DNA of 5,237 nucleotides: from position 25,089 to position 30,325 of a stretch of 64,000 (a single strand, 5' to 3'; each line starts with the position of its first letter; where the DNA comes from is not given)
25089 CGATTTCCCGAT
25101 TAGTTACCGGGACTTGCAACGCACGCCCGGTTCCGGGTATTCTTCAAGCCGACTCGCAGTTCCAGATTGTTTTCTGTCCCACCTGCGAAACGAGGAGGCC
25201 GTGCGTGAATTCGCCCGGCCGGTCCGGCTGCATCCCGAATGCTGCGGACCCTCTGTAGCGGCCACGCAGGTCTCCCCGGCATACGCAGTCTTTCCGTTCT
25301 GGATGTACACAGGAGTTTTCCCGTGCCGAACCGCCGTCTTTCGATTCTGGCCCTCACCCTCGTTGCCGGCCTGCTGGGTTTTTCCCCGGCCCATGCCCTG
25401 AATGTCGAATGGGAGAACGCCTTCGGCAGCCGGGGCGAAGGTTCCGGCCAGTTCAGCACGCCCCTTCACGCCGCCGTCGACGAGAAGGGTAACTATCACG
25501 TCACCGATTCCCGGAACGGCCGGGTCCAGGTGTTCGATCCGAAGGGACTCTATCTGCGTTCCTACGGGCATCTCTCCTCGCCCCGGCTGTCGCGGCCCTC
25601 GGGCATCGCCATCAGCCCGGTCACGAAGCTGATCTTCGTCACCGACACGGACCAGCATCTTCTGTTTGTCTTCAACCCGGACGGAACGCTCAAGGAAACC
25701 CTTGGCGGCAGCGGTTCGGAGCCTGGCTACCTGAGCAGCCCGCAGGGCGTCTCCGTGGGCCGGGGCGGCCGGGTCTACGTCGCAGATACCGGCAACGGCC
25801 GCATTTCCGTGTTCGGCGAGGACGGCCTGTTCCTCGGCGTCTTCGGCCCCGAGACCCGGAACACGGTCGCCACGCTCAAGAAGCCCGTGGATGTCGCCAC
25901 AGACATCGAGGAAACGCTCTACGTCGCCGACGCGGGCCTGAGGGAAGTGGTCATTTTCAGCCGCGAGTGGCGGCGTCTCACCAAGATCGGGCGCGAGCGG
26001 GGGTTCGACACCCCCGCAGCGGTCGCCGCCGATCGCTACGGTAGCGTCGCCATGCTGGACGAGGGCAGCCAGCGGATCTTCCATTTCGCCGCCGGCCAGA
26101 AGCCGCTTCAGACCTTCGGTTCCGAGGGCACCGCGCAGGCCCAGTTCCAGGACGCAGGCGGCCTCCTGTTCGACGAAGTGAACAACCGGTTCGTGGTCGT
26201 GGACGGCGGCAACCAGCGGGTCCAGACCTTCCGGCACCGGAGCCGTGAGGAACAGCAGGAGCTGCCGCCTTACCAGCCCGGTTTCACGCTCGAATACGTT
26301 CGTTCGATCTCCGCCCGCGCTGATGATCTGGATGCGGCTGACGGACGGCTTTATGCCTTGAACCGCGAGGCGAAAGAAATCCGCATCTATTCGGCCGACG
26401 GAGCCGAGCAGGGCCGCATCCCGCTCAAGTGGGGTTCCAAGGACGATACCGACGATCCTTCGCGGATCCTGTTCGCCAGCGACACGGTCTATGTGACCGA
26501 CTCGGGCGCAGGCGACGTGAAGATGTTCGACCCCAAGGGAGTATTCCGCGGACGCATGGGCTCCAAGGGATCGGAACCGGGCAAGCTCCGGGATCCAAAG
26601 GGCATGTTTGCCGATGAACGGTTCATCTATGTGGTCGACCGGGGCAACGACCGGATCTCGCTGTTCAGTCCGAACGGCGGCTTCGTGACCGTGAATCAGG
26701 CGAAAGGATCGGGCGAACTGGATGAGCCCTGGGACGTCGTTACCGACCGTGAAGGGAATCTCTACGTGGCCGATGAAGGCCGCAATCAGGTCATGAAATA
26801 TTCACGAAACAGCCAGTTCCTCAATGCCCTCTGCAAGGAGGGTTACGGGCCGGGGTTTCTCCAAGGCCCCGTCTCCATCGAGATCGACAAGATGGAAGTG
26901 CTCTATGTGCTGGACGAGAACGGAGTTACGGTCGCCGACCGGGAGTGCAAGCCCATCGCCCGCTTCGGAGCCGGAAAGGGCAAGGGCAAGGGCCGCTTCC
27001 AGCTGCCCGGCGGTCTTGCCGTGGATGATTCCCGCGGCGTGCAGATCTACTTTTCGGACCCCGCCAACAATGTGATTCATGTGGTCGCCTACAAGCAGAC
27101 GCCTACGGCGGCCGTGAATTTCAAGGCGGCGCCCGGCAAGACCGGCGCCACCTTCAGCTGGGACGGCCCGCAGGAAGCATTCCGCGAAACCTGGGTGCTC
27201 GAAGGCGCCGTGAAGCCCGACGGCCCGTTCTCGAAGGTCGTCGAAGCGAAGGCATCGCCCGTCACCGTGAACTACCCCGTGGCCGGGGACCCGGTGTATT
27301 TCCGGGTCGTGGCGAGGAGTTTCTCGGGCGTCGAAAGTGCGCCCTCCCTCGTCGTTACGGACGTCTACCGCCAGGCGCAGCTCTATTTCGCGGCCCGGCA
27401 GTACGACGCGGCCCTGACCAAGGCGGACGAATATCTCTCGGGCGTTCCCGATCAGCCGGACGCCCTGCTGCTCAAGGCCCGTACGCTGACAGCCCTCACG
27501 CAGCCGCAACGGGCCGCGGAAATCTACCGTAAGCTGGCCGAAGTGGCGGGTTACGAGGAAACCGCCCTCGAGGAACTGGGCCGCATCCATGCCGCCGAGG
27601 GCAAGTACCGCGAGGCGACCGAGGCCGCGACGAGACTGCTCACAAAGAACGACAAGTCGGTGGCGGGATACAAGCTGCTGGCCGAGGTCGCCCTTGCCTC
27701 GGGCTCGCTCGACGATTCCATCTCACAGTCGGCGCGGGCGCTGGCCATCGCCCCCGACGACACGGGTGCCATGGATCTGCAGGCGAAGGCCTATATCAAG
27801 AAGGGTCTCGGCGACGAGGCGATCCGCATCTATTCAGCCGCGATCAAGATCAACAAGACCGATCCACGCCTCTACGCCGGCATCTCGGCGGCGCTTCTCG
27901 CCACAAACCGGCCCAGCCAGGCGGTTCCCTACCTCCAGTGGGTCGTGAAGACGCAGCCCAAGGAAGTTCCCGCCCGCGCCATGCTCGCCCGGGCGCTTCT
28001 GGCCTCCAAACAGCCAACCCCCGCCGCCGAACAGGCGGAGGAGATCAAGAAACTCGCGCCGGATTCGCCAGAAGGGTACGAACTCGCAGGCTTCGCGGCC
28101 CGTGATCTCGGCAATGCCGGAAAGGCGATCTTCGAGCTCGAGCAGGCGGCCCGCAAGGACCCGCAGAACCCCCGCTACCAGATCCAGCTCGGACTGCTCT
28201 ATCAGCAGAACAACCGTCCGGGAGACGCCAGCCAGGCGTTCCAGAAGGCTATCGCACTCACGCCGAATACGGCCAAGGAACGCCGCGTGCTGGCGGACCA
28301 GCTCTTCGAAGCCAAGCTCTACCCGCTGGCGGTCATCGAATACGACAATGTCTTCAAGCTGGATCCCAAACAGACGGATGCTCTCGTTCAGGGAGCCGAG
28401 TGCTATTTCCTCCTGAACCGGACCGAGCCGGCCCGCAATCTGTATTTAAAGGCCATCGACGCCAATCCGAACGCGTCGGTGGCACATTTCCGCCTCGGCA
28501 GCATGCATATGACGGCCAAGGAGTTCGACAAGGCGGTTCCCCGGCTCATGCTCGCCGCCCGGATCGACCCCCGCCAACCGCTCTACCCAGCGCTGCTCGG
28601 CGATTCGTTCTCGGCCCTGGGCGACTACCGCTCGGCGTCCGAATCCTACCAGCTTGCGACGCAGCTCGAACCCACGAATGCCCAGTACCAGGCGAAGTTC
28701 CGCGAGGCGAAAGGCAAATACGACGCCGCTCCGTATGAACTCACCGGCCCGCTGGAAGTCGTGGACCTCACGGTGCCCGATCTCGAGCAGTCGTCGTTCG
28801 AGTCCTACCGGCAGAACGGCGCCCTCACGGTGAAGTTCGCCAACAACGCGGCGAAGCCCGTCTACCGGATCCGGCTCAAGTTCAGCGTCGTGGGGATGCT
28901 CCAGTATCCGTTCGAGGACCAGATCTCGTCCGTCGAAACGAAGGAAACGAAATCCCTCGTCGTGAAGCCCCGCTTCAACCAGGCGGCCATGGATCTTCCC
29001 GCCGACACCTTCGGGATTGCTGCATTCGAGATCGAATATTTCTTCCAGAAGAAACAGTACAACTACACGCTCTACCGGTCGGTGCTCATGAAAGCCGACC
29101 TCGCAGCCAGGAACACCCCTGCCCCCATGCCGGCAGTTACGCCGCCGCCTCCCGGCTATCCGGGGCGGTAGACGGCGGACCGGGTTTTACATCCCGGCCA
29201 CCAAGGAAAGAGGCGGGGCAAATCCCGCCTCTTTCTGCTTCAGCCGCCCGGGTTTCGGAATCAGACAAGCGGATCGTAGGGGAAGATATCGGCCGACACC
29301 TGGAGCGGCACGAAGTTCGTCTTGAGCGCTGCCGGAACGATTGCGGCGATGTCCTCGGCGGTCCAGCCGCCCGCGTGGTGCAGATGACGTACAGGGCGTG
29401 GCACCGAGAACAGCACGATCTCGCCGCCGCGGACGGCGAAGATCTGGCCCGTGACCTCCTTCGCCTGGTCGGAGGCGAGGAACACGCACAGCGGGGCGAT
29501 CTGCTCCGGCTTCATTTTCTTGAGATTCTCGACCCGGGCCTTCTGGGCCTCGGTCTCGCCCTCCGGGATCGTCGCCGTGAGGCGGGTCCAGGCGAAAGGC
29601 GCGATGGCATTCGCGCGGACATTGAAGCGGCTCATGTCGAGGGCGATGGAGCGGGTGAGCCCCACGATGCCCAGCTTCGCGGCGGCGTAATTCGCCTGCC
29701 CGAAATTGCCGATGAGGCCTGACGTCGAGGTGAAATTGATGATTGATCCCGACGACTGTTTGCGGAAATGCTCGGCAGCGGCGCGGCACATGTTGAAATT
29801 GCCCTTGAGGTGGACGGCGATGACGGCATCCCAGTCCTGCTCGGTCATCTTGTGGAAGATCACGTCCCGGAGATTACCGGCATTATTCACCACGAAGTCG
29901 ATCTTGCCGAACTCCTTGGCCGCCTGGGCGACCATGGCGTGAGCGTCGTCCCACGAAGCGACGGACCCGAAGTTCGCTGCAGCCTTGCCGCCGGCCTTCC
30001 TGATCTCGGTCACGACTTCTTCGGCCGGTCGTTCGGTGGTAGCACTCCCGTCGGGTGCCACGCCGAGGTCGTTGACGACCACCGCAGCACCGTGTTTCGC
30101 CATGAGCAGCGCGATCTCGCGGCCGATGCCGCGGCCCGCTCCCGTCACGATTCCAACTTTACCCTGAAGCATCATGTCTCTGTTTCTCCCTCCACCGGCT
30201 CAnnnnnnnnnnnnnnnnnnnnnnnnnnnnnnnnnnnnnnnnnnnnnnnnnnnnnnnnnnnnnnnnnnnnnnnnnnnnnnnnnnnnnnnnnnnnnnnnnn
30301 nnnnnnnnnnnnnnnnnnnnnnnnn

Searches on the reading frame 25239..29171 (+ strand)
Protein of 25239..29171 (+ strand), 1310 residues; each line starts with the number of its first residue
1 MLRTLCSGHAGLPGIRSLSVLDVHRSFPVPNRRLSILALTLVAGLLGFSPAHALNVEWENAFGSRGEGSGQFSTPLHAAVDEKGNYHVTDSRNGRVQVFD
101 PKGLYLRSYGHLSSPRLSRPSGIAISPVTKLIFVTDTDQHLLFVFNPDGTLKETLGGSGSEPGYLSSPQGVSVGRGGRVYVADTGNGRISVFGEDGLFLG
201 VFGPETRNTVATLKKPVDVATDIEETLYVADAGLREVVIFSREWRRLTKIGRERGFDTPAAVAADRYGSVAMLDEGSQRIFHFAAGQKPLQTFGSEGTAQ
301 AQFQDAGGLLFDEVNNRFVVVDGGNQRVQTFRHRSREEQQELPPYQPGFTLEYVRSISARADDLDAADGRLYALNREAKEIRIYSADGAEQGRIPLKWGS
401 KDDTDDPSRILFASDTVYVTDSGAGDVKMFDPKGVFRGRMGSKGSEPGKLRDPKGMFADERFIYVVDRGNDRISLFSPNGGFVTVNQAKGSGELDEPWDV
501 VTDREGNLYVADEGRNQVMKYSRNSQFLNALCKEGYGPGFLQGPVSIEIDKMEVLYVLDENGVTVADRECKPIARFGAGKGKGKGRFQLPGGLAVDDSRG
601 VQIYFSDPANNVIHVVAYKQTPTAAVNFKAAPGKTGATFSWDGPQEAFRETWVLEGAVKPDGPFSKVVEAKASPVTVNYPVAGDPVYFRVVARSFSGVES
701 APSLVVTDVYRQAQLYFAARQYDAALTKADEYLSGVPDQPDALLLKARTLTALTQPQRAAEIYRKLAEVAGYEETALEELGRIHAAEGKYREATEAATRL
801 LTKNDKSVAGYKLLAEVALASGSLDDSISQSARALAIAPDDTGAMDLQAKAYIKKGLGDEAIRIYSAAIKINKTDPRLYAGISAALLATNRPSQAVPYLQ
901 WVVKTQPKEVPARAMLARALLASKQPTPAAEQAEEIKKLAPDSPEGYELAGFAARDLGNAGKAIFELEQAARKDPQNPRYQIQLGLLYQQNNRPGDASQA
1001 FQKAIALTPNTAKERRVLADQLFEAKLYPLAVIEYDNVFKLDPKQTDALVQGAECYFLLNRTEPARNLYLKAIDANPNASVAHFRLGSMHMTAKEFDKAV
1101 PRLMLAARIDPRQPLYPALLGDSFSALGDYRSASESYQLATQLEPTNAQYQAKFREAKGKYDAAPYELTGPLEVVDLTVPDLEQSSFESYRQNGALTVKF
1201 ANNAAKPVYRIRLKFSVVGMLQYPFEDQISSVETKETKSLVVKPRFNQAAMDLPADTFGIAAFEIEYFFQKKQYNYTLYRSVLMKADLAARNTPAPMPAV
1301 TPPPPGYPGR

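Call 26: search_protein_families(library=pfam, proteins=[window:25239-29171:+], max_evalue=0.001)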
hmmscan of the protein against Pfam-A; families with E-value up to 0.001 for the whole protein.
window:25239-29171:+ (1310 aa): 24 families
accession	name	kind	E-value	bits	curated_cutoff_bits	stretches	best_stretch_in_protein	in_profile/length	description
PF01436.27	NHL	-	3.9e-32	109.1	20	1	165-192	1-28/28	NHL repeat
PF14559.12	TPR_19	-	5.8e-29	100.7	25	3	886-949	1-64/68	Tetratricopeptide repeat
PF07719.23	TPR_2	-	3.9e-27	92.5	27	0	979-1010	2-33/34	Tetratricopeptide repeat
PF13432.12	TPR_16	-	4.6e-26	91.3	32.7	2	780-841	3-64/65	Tetratricopeptide repeat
PF13428.12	TPR_14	-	3.2e-24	83.4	23.5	0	711-748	6-43/44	Tetratricopeptide repeat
PF13181.12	TPR_8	-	3e-21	74.1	25.7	0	979-1010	2-33/34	Tetratricopeptide repeat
PF00515.34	TPR_1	-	5.2e-16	58.1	27.8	0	982-1010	5-33/34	Tetratricopeptide repeat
PF17170.10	DUF5128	-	3.4e-14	53.2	22.9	1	402-479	41-120/321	6-bladed beta-propeller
PF12895.13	ANAPC3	-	6.4e-14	52.4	27.2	0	708-764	25-80/82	Anaphase-promoting complex, cyclosome, subunit 3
PF13414.12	TPR_11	-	9.4e-13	48.1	26.8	0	955-991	5-41/42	TPR repeat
PF13431.12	TPR_17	-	6e-11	42.2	24.4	0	1068-1099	1-32/34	Tetratricopeptide repeat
PF13424.12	TPR_12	-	1.8e-10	41.3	30.1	0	776-839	12-76/77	Tetratricopeptide repeat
PF13371.12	TPR_9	-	3.8e-10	40.1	35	0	921-978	6-63/73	Tetratricopeptide repeat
PF13176.12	TPR_7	-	1.1e-09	38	27.9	0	776-805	1-32/36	Tetratricopeptide repeat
PF23914.1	TPR_CcmH_CycH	-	1e-08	35.6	42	0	972-1021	44-93/158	Cytochrome c-type biogenesis protein H TPR domain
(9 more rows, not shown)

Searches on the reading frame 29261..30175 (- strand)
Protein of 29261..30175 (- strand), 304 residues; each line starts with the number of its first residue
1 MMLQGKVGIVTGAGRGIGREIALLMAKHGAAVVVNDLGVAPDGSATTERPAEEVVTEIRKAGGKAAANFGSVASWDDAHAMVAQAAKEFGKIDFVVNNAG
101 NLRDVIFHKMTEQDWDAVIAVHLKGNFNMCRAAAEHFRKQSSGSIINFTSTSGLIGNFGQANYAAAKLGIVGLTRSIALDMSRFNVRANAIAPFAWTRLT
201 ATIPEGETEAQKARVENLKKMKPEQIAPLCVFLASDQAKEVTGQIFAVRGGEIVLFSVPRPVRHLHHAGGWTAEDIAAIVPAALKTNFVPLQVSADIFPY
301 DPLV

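Call 26: search_protein_families(library=pfam, proteins=[window:29261-30175:-], max_evalue=0.001)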
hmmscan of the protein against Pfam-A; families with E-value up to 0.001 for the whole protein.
window:29261-30175:- (304 aa): 3 families
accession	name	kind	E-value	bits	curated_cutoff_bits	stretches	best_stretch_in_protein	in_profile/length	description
PF13561.12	adh_short_C2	-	4.2e-48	164.4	27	1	12-251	1-234/236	Enoyl-(Acyl carrier protein) reductase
PF00106.31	adh_short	-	1.6e-46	158.7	26.6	1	6-194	1-180/195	short chain dehydrogenase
PF08659.16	KR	-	3.3e-21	76.5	22.6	1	9-167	4-153/180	KR domain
